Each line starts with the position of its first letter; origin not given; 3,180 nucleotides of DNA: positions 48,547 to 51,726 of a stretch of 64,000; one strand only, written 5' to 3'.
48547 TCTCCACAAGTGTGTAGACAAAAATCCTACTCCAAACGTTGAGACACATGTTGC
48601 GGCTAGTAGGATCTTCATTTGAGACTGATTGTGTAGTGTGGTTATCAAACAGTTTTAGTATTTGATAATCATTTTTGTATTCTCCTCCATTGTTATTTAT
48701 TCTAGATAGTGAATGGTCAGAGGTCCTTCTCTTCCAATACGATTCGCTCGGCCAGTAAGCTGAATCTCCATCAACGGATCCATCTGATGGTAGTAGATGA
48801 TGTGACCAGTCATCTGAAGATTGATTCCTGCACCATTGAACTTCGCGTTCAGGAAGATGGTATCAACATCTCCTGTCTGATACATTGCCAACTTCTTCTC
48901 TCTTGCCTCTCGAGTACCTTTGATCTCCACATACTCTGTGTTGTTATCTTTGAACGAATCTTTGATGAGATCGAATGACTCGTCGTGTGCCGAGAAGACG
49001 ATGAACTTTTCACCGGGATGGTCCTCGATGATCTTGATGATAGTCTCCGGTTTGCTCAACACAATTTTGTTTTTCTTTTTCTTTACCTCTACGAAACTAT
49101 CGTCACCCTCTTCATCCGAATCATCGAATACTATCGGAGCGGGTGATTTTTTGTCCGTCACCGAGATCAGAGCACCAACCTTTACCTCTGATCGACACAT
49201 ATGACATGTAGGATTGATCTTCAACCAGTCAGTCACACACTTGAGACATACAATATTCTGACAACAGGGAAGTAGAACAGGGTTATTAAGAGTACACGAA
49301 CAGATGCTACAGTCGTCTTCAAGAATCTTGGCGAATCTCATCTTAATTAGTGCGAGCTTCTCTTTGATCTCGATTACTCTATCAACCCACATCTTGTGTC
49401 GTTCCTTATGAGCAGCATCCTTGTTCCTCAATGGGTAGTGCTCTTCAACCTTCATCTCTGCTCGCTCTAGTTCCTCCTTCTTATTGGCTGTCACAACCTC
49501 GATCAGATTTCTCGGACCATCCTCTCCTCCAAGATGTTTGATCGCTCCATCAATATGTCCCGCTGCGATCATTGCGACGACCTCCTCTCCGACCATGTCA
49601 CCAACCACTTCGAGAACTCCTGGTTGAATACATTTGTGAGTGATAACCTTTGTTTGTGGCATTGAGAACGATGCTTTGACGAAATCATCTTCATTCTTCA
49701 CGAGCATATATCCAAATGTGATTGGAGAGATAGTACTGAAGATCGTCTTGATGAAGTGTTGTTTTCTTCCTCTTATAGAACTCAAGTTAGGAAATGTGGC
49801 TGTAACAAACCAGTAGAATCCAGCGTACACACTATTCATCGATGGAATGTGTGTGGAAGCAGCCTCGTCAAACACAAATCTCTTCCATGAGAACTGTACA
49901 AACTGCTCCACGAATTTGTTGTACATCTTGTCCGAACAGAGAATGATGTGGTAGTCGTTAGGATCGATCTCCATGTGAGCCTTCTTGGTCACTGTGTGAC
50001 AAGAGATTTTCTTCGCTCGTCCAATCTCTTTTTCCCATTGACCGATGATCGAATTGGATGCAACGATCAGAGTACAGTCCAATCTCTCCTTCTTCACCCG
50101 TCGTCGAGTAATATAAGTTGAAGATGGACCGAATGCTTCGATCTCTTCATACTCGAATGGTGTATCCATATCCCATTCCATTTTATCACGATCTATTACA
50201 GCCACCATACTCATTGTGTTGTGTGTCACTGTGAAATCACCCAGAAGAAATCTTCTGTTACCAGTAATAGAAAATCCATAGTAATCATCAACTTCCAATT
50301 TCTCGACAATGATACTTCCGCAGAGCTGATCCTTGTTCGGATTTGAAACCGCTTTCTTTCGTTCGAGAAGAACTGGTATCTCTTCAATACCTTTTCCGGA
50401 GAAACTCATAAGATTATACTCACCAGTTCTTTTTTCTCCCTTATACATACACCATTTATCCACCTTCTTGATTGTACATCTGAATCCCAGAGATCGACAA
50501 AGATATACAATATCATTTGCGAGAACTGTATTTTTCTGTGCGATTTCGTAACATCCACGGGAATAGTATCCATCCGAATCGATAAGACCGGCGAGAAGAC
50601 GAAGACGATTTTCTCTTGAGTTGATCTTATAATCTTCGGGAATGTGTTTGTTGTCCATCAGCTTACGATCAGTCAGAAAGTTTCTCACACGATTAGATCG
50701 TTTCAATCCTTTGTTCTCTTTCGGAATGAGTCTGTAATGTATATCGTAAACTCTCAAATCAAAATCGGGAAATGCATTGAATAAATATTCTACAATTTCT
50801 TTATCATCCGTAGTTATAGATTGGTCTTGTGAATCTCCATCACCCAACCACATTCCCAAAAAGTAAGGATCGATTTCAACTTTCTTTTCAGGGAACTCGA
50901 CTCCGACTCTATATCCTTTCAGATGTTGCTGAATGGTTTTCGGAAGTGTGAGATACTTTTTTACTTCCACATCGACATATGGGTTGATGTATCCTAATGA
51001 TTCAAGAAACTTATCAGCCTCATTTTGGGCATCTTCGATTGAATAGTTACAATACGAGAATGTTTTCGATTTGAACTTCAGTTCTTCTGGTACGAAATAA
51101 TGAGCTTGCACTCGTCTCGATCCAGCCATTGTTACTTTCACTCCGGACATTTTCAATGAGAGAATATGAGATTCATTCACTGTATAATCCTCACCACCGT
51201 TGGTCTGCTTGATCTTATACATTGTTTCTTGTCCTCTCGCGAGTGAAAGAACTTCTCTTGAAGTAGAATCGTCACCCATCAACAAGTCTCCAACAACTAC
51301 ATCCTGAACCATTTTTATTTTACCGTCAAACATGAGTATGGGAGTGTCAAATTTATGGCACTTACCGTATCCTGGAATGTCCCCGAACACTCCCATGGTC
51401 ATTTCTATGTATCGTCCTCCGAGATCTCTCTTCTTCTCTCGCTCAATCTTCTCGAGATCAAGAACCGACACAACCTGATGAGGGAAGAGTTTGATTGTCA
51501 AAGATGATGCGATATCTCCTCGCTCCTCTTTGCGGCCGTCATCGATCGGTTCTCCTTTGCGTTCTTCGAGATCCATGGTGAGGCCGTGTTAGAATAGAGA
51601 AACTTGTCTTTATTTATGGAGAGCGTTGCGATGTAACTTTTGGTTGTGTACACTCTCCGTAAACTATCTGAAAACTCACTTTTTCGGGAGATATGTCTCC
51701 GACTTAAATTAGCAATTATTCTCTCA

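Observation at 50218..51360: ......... intein inserted exactly in the P-loop (GYGK|T) of an SNF2-RING helicase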

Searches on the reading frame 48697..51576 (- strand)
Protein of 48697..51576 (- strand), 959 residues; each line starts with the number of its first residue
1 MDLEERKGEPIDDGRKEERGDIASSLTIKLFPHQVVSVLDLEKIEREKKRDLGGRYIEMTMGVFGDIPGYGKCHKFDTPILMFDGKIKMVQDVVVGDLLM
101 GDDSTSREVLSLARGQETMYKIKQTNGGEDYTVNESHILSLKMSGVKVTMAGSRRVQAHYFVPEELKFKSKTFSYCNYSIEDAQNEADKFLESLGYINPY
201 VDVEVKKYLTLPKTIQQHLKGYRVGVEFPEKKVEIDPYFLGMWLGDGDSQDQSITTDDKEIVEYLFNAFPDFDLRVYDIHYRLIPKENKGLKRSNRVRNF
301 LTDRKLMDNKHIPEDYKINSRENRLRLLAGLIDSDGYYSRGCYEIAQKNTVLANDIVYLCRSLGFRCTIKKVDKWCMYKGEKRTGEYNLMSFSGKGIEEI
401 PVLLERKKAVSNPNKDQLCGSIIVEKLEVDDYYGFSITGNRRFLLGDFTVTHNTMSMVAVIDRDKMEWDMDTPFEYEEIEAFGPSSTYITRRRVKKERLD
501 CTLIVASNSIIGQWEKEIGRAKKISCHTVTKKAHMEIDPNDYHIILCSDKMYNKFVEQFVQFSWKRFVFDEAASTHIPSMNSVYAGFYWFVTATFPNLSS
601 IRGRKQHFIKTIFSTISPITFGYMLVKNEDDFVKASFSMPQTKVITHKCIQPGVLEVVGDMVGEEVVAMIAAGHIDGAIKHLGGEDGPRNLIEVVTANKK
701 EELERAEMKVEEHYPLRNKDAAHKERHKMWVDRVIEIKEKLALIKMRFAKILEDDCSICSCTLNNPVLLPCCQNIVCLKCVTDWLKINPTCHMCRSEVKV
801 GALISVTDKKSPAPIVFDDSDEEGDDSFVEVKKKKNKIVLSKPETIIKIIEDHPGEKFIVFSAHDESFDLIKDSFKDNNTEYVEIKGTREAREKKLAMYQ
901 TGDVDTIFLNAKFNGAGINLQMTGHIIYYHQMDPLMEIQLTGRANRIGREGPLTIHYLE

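Call 4: search_protein_families(library=pfam, proteins=[window:48697-51576:-], max_evalue=0.1)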
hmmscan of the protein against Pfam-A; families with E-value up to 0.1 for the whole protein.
window:48697-51576:- (959 aa): 7 families
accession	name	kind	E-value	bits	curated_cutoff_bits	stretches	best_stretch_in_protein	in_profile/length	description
PF05203.21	Hom_end_hint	-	1.6e-21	77.8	32.1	1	73-452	1-228/228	Hom_end-associated Hint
PF00271.37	Helicase_C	-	8e-09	36.2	23.5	1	842-948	2-110/110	Helicase conserved C-terminal domain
PF05204.19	Hom_end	-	7.9e-08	32.8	21.1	1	312-374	2-67/110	Homing endonuclease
PF13920.12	zf-C3HC4_3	-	5.9e-05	23.2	27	1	754-799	3-47/49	Zinc finger, C3HC4 type (RING finger)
PF00176.29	SNF2-rel_dom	-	0.00011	21.9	24.9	1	454-573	31-135/290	SNF2-related domain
PF14528.11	LAGLIDADG_3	-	0.0003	21.4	22.5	1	324-386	3-71/82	LAGLIDADG-like domain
PF13639.12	zf-RING_2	-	0.00042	21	27.3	1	754-795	1-44/44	Ring finger domain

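Call 35: search_protein_representatives(protein=window:48700-51576:-)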
Query: 959 residues. Proteins with E-value up to 0.001 (for the whole library): 21744; up to 1e-10: 10960; up to 1e-30: 4792. The best 150 are listed.
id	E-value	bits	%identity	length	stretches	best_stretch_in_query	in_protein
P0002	0.0e+00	1033.0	81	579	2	454-959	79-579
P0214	2.1e-175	601.6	41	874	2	295-959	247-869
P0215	1.2e-174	599.0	39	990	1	28-958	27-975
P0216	1.7e-171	588.6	42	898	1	26-958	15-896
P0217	5.7e-171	586.9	45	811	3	305-958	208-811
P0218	4.2e-170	584.0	40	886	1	27-959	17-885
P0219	9.6e-168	576.2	45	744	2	201-863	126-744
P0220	2.6e-154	531.8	41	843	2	312-959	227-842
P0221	8.0e-154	530.1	42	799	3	306-958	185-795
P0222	5.4e-151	520.8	39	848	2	309-959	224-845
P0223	8.6e-150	516.8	38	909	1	24-958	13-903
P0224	4.3e-146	504.5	38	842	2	421-959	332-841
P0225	1.6e-140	486.1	38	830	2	310-959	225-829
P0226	2.0e-136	472.5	55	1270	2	69-461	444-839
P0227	2.4e-135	469.0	38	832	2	314-958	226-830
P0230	2.2e-128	445.9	54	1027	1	49-455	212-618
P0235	6.1e-122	424.6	48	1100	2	68-461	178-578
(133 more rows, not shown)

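Call 64: search_protein_families(library=pfam, proteins=[P0226, P0230, P0235], max_evalue=0.001)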
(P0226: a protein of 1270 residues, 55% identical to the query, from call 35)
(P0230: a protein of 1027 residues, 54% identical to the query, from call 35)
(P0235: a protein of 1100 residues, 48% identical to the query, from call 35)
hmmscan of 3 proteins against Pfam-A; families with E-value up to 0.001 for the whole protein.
P0226 (1270 aa): 9 families
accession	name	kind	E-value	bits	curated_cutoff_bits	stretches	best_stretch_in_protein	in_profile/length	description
PF05203.21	Hom_end_hint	-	1.7e-23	84.2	32.1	1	448-830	1-228/228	Hom_end-associated Hint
PF00271.37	Helicase_C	-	3.2e-19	69.6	23.5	1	1064-1170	7-109/110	Helicase conserved C-terminal domain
PF00176.29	SNF2-rel_dom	-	4.6e-09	36.2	24.9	1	867-1020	94-255/290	SNF2-related domain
PF14528.11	LAGLIDADG_3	-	7.2e-07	29.8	22.5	0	703-745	3-48/82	LAGLIDADG-like domain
PF05204.19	Hom_end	-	1.8e-06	28.5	21.1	1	691-752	2-65/110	Homing endonuclease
PF04851.21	ResIII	-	2.2e-05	24.9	22.5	1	864-939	84-162/164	Type III restriction enzyme, res subunit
PF18953.6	SAP_new25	-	4.3e-05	23.5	26.3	0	281-306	10-35/51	SAP domain-containing new25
PF00270.35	DEAD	-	0.00013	22.2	26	0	849-940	95-161/167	DEAD/DEAH box helicase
PF02037.33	SAP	-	0.00018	21.5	23.9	0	277-306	3-32/37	SAP domain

P0230 (1027 aa): 7 families
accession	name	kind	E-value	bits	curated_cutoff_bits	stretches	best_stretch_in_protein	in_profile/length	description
PF00004.35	AAA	-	1.1e-34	120.2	21.2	2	617-742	12-131/131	ATPase family associated with various cellular activities (AAA)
PF05203.21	Hom_end_hint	-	3.6e-25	89.7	32.1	1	234-615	1-228/228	Hom_end-associated Hint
PF17862.7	AAA_lid_3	-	3.4e-10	39.7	27.2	1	767-804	1-38/45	AAA+ lid domain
PF05204.19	Hom_end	-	3.4e-09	37.2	21.1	1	486-559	13-88/110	Homing endonuclease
PF14528.11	LAGLIDADG_3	-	2.6e-06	28.1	22.5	1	488-561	4-75/82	LAGLIDADG-like domain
PF13173.12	AAA_14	-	0.00022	21.7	27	0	876-987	5-103/129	AAA domain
PF02359.24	CDC48_N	-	0.00025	21.6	35.1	1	5-73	3-79/85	Cell division protein 48 (CDC48), N-terminal domain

P0235 (1100 aa): 7 families
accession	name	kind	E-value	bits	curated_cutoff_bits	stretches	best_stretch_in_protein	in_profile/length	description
PF05203.21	Hom_end_hint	-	2.7e-24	86.9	32.1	1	183-289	1-116/228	Hom_end-associated Hint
PF00271.37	Helicase_C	-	1.2e-16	61.3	23.5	1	830-932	10-110/110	Helicase conserved C-terminal domain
PF04851.21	ResIII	-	3.5e-09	37.2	22.5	1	571-697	37-162/164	Type III restriction enzyme, res subunit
PF05204.19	Hom_end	-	2.9e-07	31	21.1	1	426-509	2-85/110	Homing endonuclease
PF00270.35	DEAD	-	5.5e-06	26.6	26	0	584-700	42-163/167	DEAD/DEAH box helicase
PF00176.29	SNF2-rel_dom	-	1.6e-05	24.6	24.9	1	570-729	30-192/290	SNF2-related domain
PF14528.11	LAGLIDADG_3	-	2.7e-05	24.8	22.5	1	439-513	4-74/82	LAGLIDADG-like domain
